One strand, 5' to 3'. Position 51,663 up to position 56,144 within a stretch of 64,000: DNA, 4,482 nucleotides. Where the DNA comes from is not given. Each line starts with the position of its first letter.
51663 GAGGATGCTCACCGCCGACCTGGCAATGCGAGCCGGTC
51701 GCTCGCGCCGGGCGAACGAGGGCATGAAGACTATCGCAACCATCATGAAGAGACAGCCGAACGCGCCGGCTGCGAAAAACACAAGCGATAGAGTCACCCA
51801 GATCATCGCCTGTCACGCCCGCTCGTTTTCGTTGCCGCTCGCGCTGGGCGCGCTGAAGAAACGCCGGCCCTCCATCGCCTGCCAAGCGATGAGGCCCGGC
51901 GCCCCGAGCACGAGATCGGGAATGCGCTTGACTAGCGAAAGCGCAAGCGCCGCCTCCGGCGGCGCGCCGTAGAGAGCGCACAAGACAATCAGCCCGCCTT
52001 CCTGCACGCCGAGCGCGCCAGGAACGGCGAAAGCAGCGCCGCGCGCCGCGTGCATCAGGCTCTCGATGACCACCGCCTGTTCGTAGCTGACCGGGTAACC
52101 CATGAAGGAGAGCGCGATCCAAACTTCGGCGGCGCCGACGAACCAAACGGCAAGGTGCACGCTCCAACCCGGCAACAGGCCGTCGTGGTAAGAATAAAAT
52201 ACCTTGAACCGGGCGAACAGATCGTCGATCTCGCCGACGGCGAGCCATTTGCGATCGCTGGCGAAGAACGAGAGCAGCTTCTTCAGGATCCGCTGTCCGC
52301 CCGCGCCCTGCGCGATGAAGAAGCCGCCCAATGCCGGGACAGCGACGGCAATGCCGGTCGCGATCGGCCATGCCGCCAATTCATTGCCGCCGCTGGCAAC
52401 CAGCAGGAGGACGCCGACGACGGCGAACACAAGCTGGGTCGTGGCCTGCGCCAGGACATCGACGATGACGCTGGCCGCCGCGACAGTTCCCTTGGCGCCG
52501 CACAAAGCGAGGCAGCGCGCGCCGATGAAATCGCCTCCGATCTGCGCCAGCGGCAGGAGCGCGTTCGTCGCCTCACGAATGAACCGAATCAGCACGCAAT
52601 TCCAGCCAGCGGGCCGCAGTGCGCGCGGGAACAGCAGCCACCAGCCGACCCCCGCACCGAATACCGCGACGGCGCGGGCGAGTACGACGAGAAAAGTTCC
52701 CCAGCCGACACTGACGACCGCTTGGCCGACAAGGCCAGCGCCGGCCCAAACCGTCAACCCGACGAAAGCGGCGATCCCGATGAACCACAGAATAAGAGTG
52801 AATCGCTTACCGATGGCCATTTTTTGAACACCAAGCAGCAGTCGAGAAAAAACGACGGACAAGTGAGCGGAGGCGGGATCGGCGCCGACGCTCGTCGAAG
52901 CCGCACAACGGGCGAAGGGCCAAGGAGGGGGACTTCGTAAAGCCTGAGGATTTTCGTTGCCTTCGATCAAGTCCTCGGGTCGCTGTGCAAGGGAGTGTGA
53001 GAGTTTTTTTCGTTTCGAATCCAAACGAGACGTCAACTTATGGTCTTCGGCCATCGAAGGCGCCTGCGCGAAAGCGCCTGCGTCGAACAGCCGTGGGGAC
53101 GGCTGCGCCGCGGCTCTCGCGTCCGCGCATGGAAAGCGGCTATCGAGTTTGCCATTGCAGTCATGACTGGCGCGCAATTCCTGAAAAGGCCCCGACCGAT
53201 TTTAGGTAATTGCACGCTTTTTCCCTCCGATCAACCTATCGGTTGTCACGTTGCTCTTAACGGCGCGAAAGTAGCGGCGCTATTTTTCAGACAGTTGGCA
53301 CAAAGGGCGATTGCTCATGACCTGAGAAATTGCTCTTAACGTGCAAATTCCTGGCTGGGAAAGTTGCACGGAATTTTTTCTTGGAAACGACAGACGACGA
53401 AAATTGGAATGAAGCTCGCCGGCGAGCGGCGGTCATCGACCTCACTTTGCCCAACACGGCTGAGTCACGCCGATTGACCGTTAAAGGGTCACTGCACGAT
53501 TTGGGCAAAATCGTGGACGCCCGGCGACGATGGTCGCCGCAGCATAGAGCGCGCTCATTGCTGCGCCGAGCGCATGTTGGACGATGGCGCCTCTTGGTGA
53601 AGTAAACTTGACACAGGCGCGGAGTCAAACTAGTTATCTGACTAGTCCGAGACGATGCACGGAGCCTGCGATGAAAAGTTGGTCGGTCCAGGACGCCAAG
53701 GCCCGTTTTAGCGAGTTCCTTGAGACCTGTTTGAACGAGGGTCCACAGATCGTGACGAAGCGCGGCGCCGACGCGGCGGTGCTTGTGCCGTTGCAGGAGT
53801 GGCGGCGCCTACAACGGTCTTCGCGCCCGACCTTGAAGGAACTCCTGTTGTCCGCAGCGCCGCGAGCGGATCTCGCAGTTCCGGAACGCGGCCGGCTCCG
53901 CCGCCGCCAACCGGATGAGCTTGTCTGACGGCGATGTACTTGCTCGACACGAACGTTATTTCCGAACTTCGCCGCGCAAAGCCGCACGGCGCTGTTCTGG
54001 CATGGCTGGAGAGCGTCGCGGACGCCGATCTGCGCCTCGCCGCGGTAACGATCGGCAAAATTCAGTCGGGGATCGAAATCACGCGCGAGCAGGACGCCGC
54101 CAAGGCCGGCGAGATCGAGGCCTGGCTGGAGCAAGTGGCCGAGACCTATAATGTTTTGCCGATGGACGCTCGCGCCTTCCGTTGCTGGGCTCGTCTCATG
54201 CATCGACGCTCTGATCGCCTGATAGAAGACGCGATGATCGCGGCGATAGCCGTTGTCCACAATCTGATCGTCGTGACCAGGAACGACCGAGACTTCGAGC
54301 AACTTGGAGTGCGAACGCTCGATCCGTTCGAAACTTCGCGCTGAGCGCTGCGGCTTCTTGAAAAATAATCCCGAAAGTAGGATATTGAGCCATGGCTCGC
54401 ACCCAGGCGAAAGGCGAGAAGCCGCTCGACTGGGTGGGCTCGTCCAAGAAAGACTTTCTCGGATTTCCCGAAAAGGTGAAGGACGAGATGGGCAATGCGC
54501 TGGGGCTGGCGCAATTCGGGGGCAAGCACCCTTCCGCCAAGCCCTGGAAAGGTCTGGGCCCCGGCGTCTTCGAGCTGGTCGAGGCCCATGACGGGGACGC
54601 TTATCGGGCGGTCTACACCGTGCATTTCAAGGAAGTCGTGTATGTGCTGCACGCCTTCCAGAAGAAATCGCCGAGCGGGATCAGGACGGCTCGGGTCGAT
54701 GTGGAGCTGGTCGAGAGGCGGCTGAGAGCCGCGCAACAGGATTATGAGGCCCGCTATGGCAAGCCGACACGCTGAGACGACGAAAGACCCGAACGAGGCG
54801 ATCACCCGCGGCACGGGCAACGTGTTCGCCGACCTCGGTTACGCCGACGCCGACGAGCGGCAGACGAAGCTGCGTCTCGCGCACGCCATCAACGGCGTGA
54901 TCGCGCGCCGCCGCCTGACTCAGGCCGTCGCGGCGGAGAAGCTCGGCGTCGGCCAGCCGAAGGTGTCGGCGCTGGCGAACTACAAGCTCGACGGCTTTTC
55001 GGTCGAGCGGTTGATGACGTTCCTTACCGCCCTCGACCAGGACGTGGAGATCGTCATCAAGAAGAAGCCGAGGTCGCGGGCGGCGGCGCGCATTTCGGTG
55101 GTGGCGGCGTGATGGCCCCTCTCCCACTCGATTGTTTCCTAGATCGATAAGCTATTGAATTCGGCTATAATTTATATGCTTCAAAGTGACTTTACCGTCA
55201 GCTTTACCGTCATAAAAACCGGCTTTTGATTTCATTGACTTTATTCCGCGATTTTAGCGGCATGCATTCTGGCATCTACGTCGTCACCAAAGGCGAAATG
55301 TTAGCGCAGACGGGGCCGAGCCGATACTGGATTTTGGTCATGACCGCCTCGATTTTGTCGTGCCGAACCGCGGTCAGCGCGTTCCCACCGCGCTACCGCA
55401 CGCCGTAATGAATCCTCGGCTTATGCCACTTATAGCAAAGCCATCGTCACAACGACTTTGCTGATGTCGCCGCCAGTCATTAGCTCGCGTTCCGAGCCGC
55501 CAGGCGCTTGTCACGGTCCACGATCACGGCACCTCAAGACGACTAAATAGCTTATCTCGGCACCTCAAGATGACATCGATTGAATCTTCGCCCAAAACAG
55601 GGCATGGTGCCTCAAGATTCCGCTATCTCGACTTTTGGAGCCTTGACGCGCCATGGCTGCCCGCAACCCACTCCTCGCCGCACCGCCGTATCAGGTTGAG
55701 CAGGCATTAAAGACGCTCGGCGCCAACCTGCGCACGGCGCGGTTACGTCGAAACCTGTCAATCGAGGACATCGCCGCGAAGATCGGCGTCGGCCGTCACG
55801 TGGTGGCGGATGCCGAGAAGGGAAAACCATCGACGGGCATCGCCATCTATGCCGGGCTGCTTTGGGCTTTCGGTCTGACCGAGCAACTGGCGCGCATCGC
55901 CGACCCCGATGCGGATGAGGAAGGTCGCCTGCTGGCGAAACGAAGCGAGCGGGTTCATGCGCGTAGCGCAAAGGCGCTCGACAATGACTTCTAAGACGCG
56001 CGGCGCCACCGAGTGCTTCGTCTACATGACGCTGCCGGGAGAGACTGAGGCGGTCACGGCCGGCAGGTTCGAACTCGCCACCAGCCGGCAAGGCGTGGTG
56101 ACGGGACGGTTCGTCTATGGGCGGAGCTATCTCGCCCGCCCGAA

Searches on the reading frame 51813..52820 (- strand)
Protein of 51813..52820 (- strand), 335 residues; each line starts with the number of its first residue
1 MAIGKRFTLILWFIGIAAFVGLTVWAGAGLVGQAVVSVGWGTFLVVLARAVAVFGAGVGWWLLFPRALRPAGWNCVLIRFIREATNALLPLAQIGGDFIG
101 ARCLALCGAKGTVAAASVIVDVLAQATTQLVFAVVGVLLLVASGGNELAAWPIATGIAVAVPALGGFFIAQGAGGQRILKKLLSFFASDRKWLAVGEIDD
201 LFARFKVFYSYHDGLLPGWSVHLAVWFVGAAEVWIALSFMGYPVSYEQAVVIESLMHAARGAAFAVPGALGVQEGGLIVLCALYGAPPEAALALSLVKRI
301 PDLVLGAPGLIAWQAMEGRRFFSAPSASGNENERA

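Call 34: find_related_loci(query=window:51813-52820:-, collection=genome_contigs, flank=10000)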
Query window:51813-52820:- (335 aa) in genome_contigs; peptide patterns used: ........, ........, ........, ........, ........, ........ (x = any residue, [..] = any of these).
69 stretches matched a pattern; 5 encode a relative of the query (tblastn E <= 1e-3); 5 distinct loci.
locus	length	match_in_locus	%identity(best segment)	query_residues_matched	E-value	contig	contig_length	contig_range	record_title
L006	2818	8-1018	68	1-335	4e-147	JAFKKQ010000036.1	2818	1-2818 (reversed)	MAG: Hyphomicrobiales bacterium isolate SCN18_30_10_14_R2_B_64_8_C SCN18_30_10_14_R2_B_scaffold_16233, whole genome shot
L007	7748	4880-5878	62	1-333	8e-119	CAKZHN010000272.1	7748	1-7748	MAG TPA_asm: uncultured Rhodoplanes sp. isolate SRR6145091_bin.7_CONCOCT_v1.1_MAG genome assembly, contig: ERZ1023350.55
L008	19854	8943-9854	50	20-322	3e-79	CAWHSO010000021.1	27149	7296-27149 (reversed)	MAG: uncultured Alphaproteobacteria bacterium isolate MFD03399.bin.2.59 genome assembly, contig: contig_42691, whole gen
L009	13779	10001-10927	47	15-322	3e-78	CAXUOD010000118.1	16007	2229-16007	MAG TPA_asm: uncultured Lichenihabitans sp. isolate public_SRR14722130_metawrap_bin.2 genome assembly, contig: public_SR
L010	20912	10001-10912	46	20-322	4e-76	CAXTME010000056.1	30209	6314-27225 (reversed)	MAG TPA_asm: uncultured Lichenihabitans sp. isolate private_T1916_metawrap_bin.6 genome assembly, contig: private_T1916_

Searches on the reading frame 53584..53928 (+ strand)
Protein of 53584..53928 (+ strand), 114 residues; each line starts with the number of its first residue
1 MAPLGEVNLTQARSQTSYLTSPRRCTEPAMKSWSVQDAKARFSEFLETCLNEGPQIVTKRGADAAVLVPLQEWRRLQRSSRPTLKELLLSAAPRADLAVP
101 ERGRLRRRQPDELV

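Call 10: search_protein_families(library=pfam, proteins=[window:53584-53928:+])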
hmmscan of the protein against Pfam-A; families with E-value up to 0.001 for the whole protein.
window:53584-53928:+ (114 aa): 1 family
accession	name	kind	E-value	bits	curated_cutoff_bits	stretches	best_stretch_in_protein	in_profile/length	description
PF02604.26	PhdYeFM_antitox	-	4.4e-17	62.1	29.8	1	30-96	1-66/74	Antitoxin Phd_YefM, type II toxin-antitoxin system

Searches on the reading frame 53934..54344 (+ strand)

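Call 10: search_protein_families(library=pfam, proteins=[window:53934-54344:+])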
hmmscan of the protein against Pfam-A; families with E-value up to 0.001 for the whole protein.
window:53934-54344:+ (136 aa): 2 families
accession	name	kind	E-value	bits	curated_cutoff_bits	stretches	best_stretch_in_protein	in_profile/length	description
PF01850.27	PIN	-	3.6e-15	57.1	23.6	1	2-124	1-117/120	PIN domain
PF18480.7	DUF5615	-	0.00037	20.8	23.8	0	96-129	34-66/110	Domain of unknown function (DUF5615)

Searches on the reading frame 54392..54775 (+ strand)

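Call 8: search_protein_families(library=pfam, proteins=[window:54392-54775:+])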
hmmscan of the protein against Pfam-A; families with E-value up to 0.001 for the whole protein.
window:54392-54775:+ (127 aa): 1 family
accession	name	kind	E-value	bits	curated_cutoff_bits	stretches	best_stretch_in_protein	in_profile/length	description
PF05973.20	Gp49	-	1.8e-19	70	23.9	1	20-111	1-89/90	Phage derived protein Gp49-like (DUF891)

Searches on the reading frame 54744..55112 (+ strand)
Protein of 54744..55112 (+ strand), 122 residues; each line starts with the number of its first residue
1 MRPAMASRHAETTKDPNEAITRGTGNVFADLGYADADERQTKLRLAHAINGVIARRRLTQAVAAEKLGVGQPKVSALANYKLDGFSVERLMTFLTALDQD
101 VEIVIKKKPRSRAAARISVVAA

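Call 8: search_protein_families(library=pfam, proteins=[window:54744-55112:+])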
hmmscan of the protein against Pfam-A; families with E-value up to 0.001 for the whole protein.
window:54744-55112:+ (122 aa): 1 family
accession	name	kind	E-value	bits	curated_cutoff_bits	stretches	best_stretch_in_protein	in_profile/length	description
PF13744.12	HTH_37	-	3.5e-28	97.7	27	1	27-106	1-80/80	Helix-turn-helix domain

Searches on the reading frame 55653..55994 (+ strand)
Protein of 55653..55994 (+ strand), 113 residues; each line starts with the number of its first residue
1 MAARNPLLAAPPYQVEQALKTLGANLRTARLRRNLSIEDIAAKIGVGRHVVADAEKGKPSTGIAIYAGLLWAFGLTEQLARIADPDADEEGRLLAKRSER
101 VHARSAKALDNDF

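Call 8: search_protein_families(library=pfam, proteins=[window:55653-55994:+])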
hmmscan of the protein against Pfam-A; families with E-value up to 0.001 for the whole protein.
window:55653-55994:+ (113 aa): 3 families
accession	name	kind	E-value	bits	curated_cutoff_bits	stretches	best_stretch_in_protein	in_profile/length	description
PF13560.12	HTH_31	-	1.1e-06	29.3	27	1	22-79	2-60/64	Helix-turn-helix domain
PF01381.28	HTH_3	-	1.1e-05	25.8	23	1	26-61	1-36/55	Helix-turn-helix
PF13413.12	HTH_25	-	0.00035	20.8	24.6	1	26-60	2-36/62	Helix-turn-helix domain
